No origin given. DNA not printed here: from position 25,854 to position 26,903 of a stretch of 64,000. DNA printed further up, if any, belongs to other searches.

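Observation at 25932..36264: T9SS surface-protein locus defined by four copies of a ~250-aa N-terminal module I cannot assign to any named family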

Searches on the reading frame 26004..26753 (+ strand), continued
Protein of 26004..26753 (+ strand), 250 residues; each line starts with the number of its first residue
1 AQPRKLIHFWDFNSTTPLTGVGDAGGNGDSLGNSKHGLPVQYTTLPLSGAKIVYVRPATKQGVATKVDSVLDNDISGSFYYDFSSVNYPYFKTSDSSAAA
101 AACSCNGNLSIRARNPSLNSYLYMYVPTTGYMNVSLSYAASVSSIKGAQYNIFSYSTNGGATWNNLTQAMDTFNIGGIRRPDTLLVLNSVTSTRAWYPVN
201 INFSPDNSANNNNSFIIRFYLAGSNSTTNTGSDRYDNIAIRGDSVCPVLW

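Call 57: find_encoding_contigs(protein=P0078, flank=10000, max_places=2)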
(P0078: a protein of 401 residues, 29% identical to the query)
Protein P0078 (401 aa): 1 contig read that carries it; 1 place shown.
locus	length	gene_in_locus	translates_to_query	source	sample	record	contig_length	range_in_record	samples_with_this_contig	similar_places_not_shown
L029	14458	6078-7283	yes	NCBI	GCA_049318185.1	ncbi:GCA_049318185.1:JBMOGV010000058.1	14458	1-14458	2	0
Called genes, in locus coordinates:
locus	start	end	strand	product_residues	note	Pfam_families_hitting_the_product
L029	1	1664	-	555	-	PF18657:YDG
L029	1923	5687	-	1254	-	-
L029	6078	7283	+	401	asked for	-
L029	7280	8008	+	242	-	PF06977:SdiA-regulated, PF13449:Phytase-like (faint)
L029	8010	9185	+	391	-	PF07396:Porin_O_P (weak)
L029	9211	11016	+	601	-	PF18962:Por_Secre_tail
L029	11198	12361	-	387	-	PF13439:Glyco_transf_4 (weak), PF13477:Glyco_trans_4_2, PF13579:Glyco_trans_4_4, PF20706:GT4-conflict (weak), PF00534:Glycos_transf_1, PF13692:Glyco_trans_1_4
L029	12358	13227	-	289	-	-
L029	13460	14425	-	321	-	PF01522:Polysacc_deac_1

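Call 58: find_encoding_contigs(protein=P0109, flank=10000, max_places=1)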
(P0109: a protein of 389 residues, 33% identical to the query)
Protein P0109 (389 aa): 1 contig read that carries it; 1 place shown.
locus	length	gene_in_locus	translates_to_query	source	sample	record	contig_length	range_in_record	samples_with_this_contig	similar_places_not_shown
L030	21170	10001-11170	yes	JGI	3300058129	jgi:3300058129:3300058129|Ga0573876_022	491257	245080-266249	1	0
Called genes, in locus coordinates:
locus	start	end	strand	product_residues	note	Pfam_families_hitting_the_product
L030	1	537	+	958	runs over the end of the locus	PF07494:Reg_prop (faint), PF07495:Y_Y_Y, PF00196:GerE (weak)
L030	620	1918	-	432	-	PF02836:Glyco_hydro_2_C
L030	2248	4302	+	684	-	-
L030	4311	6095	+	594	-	-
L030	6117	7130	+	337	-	-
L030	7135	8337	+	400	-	PF21582:CBM30 (weak)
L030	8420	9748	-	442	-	PF12862:ANAPC5 (faint), PF13174:TPR_6 (faint), PF07719:TPR_2 (faint), PF17874:TPR_MalT, PF13424:TPR_12, PF14938:SNAP, PF00515:TPR_1 (weak), PF13424:TPR_12, +5 more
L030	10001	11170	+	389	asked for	-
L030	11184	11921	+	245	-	PF06977:SdiA-regulated, PF13449:Phytase-like (faint)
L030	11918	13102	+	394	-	PF07396:Porin_O_P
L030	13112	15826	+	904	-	PF18962:Por_Secre_tail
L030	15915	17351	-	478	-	PF00180:Iso_dh, PF18324:Isocitrate_DH_C_bact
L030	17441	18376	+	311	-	PF00126:HTH_1, PF03466:LysR_substrate, PF12849:PBP_like_2 (weak), PF12727:PBP_like (weak)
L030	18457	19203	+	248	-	PF18599:LCIB_C_CA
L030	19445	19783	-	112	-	PF01934:HepT-like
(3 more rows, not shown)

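Call 82: search_protein_families(library=pfam, proteins=[L018:6248-7771:+, L018:9836-11203:+, L018:10867-12447:+, L018:12510-13343:+, L018:4943-5734:+, L020:6303-6932:+, L020:8374-9096:+, L020:9102-10268:+, L020:10301-11128:+, L020:11152-12012:+], max_evalue=0.01)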
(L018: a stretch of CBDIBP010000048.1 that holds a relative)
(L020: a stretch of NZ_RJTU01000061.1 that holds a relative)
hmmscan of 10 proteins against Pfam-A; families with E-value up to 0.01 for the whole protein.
L018:6248-7771:+ (508 aa): 3 families
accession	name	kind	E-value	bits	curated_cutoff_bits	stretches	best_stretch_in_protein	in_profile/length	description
PF01078.27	Mg_chelatase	-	5.4e-07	29.7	20.3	0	169-229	98-160/207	Magnesium chelatase, subunit ChlI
PF07728.20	AAA_5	-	1.5e-06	28.7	22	1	133-243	29-138/139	AAA domain (dynein-related subfamily)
PF00158.32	Sigma54_activat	-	1.6e-05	25.1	20.2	1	162-227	78-143/168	Sigma-54 interaction domain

L018:9836-11203:+ (456 aa): 2 families
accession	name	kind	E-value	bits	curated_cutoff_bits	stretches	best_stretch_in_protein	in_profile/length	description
PF01966.28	HD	-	3.7e-08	34.1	22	1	63-153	1-74/116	HD domain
PF13286.11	HD_assoc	-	1.6e-06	29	22.2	1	350-446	7-91/91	Phosphohydrolase-associated domain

L018:10867-12447:+ (527 aa): 1 family
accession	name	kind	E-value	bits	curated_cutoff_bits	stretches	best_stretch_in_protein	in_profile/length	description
PF02547.20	Queuosine_synth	-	7.6e-98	328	25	1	128-522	2-322/322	Queuosine biosynthesis protein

L018:12510-13343:+ (278 aa): 2 families
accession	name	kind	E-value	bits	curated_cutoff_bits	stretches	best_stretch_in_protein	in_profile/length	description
PF01729.25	QRPTase_C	-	2.5e-54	184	23.1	1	106-275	1-169/169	Quinolinate phosphoribosyl transferase, C-terminal domain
PF02749.22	QRPTase_N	-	1.2e-17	64.3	27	1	19-104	1-82/82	Quinolinate phosphoribosyl transferase, N-terminal domain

L018:4943-5734:+ (264 aa): 0 families

L020:6303-6932:+ (210 aa): 2 families
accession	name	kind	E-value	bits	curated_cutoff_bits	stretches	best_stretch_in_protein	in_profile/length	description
PF00881.29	Nitroreductase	-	6.4e-22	78.9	23.5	1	8-184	2-167/167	Nitroreductase family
PF14512.11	TM1586_NiRdase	-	0.0087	16.1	27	0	23-52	157-186/215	Putative TM nitroreductase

L020:8374-9096:+ (241 aa): 5 families
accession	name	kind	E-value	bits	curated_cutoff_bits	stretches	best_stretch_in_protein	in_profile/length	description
PF06977.17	SdiA-regulated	-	5.5e-16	58.9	21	1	37-228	24-241/249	SdiA-regulated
PF13449.12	Phytase-like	-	8.3e-11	42.7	27.6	1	59-144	26-144/284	Esterase-like activity of phytase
PF21959.2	DUF6923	-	5.1e-05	23.6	27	1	85-217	44-177/234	Repeat of unknown function (DUF6923)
PF25174.1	Beta-prop_THOC3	-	0.00011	21.8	305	1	40-160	51-165/272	THOC3 beta-propeller domain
PF20015.4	VMAP-M12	-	0.01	16.3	27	1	154-215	25-84/136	vWA-MoxR associated protein middle region (VMAP-M) 12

L020:9102-10268:+ (389 aa): 1 family
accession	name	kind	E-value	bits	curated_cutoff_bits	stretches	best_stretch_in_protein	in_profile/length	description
PF07396.17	Porin_O_P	-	6.7e-10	39.2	20.9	1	49-294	20-267/370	Phosphate-selective porin O and P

L020:10301-11128:+ (276 aa): 2 families
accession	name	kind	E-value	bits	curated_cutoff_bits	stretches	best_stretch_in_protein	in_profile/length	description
PF18962.6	Por_Secre_tail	-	5.2e-10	39.9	27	1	214-275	1-75/75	Secretion system C-terminal sorting domain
PF22633.2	F5_F8_type_C_2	-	0.0082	17.2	27.8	1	112-139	47-73/91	NedA-like, galactose-binding domain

L020:11152-12012:+ (287 aa): 1 family
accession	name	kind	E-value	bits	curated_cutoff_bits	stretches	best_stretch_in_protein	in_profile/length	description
PF18962.6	Por_Secre_tail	-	4.7e-07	30.4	27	1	225-286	1-75/75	Secretion system C-terminal sorting domain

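Call 85: list_cluster_members(proteins=[P0192, P0212, P0221, P0232, P0234, P0236, P0241, P0244, P0245, P0247])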
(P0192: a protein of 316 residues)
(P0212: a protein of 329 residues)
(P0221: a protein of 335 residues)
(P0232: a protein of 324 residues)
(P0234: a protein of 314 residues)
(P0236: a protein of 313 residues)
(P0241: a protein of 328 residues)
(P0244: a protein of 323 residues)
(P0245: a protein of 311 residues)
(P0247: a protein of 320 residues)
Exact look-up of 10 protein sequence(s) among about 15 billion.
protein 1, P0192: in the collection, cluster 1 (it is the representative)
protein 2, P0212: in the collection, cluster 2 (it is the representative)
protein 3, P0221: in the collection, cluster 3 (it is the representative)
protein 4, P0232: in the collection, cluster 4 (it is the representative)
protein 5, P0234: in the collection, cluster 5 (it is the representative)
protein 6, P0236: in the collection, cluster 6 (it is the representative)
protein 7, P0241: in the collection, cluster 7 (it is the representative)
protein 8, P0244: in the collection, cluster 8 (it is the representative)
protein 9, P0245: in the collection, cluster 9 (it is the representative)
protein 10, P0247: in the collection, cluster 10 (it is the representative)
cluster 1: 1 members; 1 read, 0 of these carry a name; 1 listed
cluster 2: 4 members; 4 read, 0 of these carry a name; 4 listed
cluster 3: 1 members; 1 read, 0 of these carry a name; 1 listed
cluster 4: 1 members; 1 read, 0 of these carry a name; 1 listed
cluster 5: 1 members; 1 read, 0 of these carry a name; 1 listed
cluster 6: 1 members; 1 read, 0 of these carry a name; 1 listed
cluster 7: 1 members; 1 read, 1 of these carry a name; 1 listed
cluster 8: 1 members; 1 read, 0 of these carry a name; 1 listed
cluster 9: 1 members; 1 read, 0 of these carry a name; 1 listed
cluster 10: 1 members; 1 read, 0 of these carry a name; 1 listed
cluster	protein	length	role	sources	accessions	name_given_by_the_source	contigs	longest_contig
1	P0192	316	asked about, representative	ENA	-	-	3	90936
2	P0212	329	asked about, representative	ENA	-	-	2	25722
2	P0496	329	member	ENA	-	-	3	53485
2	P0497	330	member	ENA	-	-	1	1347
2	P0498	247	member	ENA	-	-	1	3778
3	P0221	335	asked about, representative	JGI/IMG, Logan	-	-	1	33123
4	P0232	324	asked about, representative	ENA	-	-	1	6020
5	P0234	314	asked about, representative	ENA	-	-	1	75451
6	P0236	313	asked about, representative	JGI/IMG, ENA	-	-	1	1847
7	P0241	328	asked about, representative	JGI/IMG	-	Secretion system C-terminal sorting domain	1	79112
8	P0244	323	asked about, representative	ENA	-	-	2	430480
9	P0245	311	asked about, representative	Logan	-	-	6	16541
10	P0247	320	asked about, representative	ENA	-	-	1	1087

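Call 86: find_encoding_contigs(protein=P0099, flank=10000, max_places=1)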
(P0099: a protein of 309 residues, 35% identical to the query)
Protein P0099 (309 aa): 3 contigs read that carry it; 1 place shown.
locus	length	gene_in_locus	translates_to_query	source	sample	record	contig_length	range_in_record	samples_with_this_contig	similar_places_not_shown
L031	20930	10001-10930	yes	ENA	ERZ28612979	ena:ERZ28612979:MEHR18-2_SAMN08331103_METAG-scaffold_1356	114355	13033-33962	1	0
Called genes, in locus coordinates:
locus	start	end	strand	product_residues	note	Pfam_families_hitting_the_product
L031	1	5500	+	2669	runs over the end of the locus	PF02368:Big_2 (faint), PF25354:Ig_NUP210_16th (faint), PF18962:Por_Secre_tail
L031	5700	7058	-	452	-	PF18962:Por_Secre_tail (weak)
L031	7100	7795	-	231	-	-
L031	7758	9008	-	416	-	-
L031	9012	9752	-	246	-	PF06977:SdiA-regulated, PF13449:Phytase-like (faint)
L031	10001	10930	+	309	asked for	PF18962:Por_Secre_tail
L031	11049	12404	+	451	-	-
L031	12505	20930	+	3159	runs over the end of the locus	PF18962:Por_Secre_tail (faint), PF02368:Big_2 (faint), PF25354:Ig_NUP210_16th (faint)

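Call 87: find_encoding_contigs(protein=P0101, flank=10000, max_places=1)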
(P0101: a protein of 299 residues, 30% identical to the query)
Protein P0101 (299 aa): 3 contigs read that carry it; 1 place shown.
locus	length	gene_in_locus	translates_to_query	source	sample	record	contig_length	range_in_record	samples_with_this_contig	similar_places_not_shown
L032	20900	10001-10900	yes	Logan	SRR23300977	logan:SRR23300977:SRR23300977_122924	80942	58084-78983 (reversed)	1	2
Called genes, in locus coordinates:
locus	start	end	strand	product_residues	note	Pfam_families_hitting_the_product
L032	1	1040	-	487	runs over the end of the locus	PF00158:Sigma54_activat, PF14532:Sigma54_activ_2, PF07728:AAA_5, PF25601:AAA_lid_14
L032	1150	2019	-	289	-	PF01548:DEDD_Tnp_IS110, PF02371:Transposase_20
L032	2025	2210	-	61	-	-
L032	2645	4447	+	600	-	PF14200:RicinB_lectin_2 (weak), PF01419:Jacalin (faint)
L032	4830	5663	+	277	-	PF22200:ExsA_N, PF00165:HTH_AraC (faint), PF12833:HTH_18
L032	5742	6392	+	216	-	PF00106:adh_short, PF13561:adh_short_C2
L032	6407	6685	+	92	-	-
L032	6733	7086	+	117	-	-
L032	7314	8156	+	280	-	PF20009:GEVED, PF18962:Por_Secre_tail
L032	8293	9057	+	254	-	PF20240:DUF6597 (weak), PF00165:HTH_AraC (faint), PF12833:HTH_18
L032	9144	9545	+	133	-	PF07166:DUF1398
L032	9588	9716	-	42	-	-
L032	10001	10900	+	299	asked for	PF18962:Por_Secre_tail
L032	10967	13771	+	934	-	PF13620:CarboxypepD_reg, PF13715:CarbopepD_reg_2, PF07715:Plug, PF00593:TonB_dep_Rec_b-barrel, PF14905:OMP_b-brl_3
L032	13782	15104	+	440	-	PF28492:Beta_helix_4 (faint)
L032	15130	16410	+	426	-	-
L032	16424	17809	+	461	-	PF00328:His_Phos_2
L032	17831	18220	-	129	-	PF04397:LytTR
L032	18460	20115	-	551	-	PF13374:TPR_10 (faint), PF14938:SNAP (weak), PF13424:TPR_12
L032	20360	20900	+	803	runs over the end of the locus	PF18911:PKD_4 (faint), PF13585:CHU_C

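Call 96: search_protein_families(library=pfam, proteins=[L014:4842-5585:+, L027:17871-18365:-], max_evalue=0.1)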
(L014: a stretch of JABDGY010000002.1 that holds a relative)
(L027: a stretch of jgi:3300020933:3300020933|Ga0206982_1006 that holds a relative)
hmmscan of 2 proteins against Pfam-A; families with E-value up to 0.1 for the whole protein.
L014:4842-5585:+ (248 aa): 2 families
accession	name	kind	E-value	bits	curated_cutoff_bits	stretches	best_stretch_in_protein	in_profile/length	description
PF00072.30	Response_reg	-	7.2e-22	78.1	30.2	1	4-112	1-110/111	Response regulator receiver domain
PF04397.21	LytTR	-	2.1e-16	60.3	22.6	1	152-245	2-96/98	LytTr DNA-binding domain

L027:17871-18365:- (164 aa): 1 family
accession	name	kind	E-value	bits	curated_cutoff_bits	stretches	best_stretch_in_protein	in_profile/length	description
PF04397.21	LytTR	-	2e-18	66.9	22.6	1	73-154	3-90/98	LytTr DNA-binding domain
